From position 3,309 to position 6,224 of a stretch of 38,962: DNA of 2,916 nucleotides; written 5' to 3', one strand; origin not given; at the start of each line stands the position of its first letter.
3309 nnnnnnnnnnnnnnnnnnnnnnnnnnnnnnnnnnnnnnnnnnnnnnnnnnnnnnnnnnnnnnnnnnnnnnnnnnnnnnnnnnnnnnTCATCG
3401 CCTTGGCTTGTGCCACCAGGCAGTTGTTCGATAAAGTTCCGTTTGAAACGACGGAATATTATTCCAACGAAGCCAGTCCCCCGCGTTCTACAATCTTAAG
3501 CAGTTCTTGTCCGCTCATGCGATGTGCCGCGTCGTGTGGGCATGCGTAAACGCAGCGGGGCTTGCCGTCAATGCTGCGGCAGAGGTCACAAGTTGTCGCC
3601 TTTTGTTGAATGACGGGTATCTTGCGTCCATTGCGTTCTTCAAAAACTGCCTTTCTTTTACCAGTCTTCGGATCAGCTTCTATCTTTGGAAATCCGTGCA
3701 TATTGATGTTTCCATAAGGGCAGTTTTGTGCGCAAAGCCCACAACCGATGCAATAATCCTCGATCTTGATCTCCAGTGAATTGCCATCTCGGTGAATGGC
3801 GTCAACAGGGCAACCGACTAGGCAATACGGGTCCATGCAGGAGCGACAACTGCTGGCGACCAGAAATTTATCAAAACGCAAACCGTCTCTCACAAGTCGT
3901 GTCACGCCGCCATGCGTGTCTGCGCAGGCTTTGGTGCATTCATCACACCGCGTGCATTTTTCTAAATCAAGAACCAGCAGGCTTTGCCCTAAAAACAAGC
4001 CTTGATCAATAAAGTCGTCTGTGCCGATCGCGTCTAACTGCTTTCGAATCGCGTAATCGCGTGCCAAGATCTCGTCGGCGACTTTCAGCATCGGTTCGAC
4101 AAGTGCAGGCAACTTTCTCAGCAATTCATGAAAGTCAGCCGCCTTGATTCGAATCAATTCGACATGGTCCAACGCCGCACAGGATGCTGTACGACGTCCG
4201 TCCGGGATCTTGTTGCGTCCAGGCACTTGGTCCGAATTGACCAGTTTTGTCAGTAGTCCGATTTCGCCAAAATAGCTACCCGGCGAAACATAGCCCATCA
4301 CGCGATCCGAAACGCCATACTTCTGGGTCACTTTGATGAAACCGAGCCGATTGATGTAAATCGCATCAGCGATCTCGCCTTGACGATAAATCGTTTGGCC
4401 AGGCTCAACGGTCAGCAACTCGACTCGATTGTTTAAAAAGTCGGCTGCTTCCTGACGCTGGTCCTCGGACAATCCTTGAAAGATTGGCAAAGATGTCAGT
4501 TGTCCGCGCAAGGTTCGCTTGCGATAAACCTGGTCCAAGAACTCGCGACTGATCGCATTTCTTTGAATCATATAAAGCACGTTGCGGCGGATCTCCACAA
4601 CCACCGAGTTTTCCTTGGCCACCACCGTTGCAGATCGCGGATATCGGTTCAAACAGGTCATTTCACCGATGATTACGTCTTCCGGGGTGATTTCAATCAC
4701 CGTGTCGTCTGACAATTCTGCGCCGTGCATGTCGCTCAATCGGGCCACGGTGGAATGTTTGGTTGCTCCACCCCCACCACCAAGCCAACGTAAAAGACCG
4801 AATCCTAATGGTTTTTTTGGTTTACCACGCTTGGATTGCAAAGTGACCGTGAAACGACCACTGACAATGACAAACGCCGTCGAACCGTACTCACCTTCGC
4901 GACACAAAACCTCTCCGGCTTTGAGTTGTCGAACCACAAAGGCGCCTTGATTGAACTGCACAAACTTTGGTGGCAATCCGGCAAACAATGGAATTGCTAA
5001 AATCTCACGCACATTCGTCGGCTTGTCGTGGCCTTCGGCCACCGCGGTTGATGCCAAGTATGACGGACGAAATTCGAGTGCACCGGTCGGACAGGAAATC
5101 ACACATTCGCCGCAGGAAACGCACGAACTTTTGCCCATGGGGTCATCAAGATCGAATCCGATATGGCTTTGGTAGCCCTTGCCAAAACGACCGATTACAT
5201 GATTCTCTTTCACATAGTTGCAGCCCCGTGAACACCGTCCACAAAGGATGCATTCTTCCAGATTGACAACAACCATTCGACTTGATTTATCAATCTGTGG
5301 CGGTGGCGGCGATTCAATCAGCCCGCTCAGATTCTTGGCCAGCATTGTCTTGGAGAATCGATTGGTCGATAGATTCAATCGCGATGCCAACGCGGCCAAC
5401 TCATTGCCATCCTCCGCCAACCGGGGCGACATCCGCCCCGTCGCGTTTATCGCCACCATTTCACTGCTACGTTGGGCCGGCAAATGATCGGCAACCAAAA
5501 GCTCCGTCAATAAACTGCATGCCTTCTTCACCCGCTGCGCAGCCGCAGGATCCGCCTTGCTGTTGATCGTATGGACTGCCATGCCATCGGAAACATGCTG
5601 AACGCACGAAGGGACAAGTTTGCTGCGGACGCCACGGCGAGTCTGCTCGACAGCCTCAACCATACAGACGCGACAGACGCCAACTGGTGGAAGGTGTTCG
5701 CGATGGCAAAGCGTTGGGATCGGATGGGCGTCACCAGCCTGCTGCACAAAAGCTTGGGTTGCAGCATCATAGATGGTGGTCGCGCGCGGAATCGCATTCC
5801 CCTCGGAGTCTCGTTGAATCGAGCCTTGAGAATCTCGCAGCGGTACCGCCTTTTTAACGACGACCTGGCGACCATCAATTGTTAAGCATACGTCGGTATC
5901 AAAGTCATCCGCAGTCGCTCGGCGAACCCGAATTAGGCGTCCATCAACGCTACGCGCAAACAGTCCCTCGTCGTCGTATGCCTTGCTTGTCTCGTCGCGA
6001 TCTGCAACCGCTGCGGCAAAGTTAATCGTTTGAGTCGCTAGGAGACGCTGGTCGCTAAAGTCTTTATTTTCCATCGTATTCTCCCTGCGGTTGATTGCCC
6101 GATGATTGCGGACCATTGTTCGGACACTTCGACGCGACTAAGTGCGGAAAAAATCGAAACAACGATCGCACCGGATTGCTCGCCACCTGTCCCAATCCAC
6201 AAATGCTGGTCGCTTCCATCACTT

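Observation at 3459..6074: Fe-S electron wire interrupted by two cyclic-nucleotide-binding domains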

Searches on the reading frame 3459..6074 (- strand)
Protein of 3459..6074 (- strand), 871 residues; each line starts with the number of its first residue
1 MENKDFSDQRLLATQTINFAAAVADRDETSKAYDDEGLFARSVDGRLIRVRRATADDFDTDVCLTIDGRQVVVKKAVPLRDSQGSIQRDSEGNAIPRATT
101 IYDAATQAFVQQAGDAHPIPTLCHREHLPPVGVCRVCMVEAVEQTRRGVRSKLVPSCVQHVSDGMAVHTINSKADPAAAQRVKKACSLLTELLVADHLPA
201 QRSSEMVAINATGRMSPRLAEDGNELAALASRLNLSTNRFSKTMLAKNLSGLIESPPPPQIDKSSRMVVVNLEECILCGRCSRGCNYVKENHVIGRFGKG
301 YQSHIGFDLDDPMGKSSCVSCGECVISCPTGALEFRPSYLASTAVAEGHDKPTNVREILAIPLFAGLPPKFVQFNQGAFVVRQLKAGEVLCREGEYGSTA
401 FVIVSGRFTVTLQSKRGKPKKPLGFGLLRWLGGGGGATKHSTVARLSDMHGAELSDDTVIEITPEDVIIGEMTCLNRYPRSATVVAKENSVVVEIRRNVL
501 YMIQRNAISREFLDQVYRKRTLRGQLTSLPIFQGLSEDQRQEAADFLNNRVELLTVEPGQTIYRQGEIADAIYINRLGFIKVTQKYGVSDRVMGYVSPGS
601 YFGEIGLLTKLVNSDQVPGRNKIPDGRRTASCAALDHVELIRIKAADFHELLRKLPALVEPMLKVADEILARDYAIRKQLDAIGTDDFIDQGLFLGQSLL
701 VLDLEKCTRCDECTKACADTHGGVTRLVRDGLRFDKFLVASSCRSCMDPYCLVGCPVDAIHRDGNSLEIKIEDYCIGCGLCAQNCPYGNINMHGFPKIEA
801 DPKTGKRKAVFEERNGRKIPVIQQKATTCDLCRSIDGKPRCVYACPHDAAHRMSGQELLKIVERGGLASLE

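Call 3: search_protein_families(library=pfam, proteins=[window:3459-6074:-], max_evalue=0.01)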
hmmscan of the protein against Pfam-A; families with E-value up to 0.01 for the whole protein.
window:3459-6074:- (871 aa): 17 families
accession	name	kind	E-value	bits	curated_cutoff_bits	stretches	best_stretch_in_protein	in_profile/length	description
PF00027.35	cNMP_binding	-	2.2e-27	95.3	27.5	3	555-653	3-87/89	Cyclic nucleotide-binding domain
PF12838.12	Fer4_7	-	1e-17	64.8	27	4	775-849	2-52/52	4Fe-4S dicluster domain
PF00037.32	Fer4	-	6.2e-16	57.9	21.1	2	770-790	3-23/24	4Fe-4S binding domain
PF13187.11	Fer4_9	-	1.5e-15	57.4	27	4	274-332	1-51/52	4Fe-4S dicluster domain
PF13237.11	Fer4_10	-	3.7e-12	46.4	25.5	3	770-846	4-53/53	4Fe-4S dicluster domain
PF12837.12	Fer4_6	-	8.9e-12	44.8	25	2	316-333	7-24/24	4Fe-4S binding domain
PF13183.11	Fer4_8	-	2.6e-11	44.3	27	2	272-331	2-67/68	4Fe-4S dicluster domain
PF14697.11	Fer4_21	-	3.4e-11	43.6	35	2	741-792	6-59/59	4Fe-4S dicluster domain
PF12797.12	Fer4_2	-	2.4e-09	37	24.5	1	772-787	7-22/22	4Fe-4S binding domain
PF13484.11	Fer4_16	-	5.8e-08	33.8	30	2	775-833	2-60/66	4Fe-4S double cluster binding domain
PF12800.12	Fer4_4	-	4.4e-07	30.1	24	0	316-331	2-17/17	4Fe-4S binding domain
PF13534.11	Fer4_17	-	9.8e-07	29.7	22.2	2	274-331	1-59/61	4Fe-4S dicluster domain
PF13510.11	Fer2_4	-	2.2e-05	24.8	22.8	1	117-171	30-81/82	2Fe-2S iron-sulfur cluster binding domain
PF25160.1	LdpA_Fe-S-bd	-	3.7e-05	23.8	27.6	1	746-793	5-46/49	LdpA Fe-S cluster-binding domain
PF13247.11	Fer4_11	-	0.00027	21.5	26.2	1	737-790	4-59/100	4Fe-4S dicluster domain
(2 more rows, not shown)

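Call 4: search_protein_families(library=ncbifam, proteins=[window:3459-6074:-], max_evalue=0.01)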
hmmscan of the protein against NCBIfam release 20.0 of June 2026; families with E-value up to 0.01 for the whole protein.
window:3459-6074:- (871 aa): 70 families (the best 25 are shown)
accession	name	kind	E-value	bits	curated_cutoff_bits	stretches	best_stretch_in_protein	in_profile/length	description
NF040763.1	FeFe_hydrog_A6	exception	1.3e-33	116.2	765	1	91-338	8-210/571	NADH-dependent [FeFe] hydrogenase, group A6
NF005745.0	PRK07569.1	equivalog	9.9e-28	97.1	333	2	258-336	131-210/238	bidirectional hydrogenase complex protein HoxU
TIGR02512.1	FeFe_hydrog_A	subfamily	4.3e-17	62.1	405.95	2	268-336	2-70/375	[FeFe] hydrogenase, group A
NF040762.1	Hydr_FeFe_Clost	exception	2.8e-16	59.3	900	2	259-337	130-208/572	ferredoxin hydrogenase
TIGR04105.1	FeFe_hydrog_B1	subfamily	7.3e-16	57.9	450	2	735-852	105-207/462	monomeric [FeFe] hydrogenase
NF045766.1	PhenlGlyoxDHPadI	equivalog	1.1e-14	54.1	700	1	699-792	6-105/443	NADH-dependent phenylglyoxylate dehydrogenase subunit beta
NF007658.0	PRK10330.1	equivalog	3e-14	52.9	260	1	701-856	6-158/181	electron transport protein HydN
TIGR01973.1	NuoG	equivalog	3.9e-13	49.1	470.05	2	94-175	9-77/606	NADH-quinone oxidoreductase subunit NuoG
TIGR02951.1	DMSO_dmsB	equivalog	1.2e-12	48.2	214.1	1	736-790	57-112/161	DMSO/selenate family reductase complex B subunit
NF007382.0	PRK09898.1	equivalog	5.2e-12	45.7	213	1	729-788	109-169/208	ferredoxin-like protein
NF058543.1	ActPatMycb56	equivalog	1e-11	44.3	460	1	538-666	6-118/317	acetyltransferase Pat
NF009408.0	PRK12769.1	equivalog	1.8e-11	42.9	1003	1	703-860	8-152/659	formate-dependent uric acid utilization protein AegA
NF038355.1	FDH3_beta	equivalog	2.9e-11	43.7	240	1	701-798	6-106/180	formate dehydrogenase FDH3 subunit beta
NF038196.1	ferrodoxin_EFR1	subfamily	1e-10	42.1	75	2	768-793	179-204/242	EFR1 family ferrodoxin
NF058577.1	FdxA_fam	equivalog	1.4e-10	41.2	65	2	738-788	4-51/52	4Fe-4S ferredoxin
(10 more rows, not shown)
